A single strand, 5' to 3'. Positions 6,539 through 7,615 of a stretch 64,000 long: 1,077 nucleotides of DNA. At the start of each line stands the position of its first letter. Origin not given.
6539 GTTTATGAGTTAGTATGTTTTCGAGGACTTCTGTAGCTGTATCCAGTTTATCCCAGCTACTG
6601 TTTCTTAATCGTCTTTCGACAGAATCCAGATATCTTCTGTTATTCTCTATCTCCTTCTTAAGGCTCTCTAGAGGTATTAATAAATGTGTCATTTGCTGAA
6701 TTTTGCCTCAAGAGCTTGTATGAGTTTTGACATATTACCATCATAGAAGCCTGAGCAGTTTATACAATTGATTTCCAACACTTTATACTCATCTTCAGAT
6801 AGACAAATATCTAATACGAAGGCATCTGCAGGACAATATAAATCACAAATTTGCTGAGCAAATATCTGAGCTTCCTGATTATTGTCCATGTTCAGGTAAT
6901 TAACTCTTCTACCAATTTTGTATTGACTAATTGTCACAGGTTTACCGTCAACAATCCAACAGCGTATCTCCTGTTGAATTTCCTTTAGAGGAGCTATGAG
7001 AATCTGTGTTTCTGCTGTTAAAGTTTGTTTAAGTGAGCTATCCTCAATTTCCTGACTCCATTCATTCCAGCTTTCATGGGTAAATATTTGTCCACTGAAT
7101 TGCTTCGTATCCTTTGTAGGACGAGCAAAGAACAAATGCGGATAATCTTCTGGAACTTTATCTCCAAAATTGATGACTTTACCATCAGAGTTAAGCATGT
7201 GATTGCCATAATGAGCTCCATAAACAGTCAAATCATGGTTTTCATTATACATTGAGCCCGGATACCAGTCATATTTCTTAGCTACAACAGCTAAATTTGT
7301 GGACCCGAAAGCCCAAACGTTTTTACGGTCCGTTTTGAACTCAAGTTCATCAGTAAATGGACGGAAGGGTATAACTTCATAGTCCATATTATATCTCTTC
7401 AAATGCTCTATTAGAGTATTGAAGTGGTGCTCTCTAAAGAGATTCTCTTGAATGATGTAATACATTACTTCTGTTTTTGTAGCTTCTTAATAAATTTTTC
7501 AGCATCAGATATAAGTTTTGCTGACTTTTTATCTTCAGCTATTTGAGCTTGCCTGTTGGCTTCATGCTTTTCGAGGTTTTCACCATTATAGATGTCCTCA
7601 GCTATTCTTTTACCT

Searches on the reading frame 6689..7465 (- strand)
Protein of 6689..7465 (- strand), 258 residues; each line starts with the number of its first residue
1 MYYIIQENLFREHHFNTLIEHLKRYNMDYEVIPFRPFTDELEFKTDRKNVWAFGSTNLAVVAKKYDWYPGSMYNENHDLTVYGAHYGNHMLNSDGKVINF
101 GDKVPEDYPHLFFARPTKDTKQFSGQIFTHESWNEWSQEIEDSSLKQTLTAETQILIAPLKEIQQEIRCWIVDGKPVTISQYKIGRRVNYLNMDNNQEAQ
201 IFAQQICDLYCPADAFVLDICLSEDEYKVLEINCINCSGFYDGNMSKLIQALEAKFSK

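Call 94: search_protein_families(library=pfam, proteins=[window:6689-7465:-], max_evalue=0.001)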
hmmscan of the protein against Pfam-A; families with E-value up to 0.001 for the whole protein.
window:6689-7465:- (258 aa): 2 families
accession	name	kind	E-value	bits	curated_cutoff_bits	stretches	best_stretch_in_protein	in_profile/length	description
PF14243.11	R2K_3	-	2.9e-19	70.3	26.3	1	100-252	44-169/169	ATP-grasp domain, R2K clade family 3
PF18299.6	R2K_2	-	9.5e-11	42.2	26.2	1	109-245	21-141/147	ATP-grasp domain, R2K clade family 2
